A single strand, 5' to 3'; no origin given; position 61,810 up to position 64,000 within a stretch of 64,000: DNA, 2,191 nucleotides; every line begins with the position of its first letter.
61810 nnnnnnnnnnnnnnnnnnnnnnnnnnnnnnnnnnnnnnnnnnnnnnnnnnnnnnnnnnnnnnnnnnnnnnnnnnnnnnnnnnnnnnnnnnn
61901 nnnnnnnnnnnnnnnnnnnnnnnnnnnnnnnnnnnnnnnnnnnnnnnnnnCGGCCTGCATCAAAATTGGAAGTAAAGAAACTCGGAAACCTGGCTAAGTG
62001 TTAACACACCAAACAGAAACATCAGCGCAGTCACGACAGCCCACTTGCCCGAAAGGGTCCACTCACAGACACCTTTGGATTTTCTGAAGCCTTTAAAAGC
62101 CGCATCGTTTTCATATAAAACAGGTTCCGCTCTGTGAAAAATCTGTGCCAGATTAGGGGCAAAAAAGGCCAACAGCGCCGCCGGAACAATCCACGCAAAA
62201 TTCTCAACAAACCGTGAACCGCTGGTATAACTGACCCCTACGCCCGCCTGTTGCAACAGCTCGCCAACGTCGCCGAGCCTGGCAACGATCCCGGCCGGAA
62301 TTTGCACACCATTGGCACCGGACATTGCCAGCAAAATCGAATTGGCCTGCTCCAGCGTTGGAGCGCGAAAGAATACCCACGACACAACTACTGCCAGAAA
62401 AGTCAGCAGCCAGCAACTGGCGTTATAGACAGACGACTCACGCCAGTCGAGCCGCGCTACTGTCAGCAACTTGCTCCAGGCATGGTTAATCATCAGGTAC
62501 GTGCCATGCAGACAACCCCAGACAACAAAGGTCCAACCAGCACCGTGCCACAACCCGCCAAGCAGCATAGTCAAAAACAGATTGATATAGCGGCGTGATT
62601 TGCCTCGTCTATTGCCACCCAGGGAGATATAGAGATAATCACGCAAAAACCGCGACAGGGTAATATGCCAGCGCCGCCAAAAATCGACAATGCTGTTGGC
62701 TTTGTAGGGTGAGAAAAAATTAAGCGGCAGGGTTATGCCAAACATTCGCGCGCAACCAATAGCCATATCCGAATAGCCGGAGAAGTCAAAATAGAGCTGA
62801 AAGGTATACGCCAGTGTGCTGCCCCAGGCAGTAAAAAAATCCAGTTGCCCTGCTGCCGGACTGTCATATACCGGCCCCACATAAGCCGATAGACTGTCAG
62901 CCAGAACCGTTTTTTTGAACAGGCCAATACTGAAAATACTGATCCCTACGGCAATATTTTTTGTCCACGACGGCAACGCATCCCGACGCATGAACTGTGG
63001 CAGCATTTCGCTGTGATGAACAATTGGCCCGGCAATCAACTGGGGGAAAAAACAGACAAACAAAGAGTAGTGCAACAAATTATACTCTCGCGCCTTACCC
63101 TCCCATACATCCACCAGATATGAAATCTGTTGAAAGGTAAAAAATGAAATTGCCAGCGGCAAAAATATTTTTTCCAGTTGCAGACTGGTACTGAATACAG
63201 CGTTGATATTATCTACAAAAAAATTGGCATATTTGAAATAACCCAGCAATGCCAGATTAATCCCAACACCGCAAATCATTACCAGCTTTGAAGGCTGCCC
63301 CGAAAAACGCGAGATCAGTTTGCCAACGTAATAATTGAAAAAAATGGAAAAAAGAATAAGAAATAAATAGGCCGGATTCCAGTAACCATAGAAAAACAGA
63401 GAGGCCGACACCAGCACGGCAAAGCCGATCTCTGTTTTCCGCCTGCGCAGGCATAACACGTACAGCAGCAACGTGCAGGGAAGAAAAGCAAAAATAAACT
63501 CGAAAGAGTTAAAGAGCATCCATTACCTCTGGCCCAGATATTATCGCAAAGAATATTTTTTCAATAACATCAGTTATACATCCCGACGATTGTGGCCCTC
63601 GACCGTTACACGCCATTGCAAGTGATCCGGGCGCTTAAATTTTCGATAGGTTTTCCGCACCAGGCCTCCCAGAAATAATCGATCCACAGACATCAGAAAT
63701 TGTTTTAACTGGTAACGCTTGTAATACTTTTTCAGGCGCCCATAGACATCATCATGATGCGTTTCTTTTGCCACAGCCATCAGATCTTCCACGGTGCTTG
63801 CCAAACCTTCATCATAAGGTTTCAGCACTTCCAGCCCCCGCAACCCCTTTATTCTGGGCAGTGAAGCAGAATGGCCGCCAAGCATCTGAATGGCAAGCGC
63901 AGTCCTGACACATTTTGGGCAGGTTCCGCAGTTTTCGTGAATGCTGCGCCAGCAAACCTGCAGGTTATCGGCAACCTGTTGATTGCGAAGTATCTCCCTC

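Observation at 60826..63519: MBOAT plus membrane-anchored partner complete a Dlt-like logic with the ligase and ACPs 10 kb away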

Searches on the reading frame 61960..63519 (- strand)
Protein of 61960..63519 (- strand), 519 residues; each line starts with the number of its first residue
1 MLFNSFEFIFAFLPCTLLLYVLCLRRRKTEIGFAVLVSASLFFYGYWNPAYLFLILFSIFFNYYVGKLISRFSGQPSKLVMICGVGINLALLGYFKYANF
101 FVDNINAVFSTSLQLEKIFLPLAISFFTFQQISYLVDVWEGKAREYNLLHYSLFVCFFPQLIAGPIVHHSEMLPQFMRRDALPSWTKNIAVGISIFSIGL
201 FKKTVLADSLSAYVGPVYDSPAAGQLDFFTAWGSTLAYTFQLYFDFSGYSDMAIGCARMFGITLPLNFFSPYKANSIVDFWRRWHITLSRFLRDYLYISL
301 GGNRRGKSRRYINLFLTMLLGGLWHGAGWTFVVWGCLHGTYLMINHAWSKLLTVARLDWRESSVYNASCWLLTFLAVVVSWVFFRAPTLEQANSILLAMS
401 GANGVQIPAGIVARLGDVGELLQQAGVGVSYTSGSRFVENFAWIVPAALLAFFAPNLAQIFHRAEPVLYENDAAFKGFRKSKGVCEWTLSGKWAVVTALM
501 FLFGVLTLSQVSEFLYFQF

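Call 3: search_protein_families(library=pfam, proteins=[window:61960-63519:-], max_evalue=0.01)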
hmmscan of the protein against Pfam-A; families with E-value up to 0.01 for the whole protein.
window:61960-63519:- (519 aa): 2 families
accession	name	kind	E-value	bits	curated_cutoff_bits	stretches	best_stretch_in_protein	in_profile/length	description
PF03062.24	MBOAT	-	8.3e-37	127.7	27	1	143-359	76-309/337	MBOAT, membrane-bound O-acyltransferase family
PF13813.11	MBOAT_2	-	6.8e-06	26.7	25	1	265-328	2-67/85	Membrane bound O-acyl transferase family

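Call 5: search_protein_families(library=ncbifam, proteins=[window:61960-63519:-], max_evalue=0.01)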
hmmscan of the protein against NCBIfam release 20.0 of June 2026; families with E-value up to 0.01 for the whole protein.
window:61960-63519:- (519 aa): 1 family
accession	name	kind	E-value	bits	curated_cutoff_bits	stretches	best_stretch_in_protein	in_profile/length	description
TIGR04091.1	LTA_dltB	equivalog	1.9e-52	178.7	375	1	3-384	3-376/380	D-alanyl-lipoteichoic acid biosynthesis protein DltB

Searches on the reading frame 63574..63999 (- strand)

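Call 3: search_protein_families(library=pfam, proteins=[window:63574-63999:-], max_evalue=0.01)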
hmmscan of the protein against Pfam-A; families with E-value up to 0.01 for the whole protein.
window:63574-63999:- (141 aa): 2 families
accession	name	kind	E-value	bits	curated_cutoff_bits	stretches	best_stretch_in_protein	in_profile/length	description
PF19932.4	DUF6395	-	0.001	19.5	25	1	3-43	28-69/174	Family of unknown function (DUF6395)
PF20293.4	MC6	-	0.0013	19.2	27.2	1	66-116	15-67/76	ABC-three component (ABC-3C) system Middle Component 6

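Call 5: search_protein_families(library=ncbifam, proteins=[window:63574-63999:-], max_evalue=0.01)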
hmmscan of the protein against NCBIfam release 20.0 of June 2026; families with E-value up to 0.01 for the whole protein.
window:63574-63999:- (141 aa): 0 families
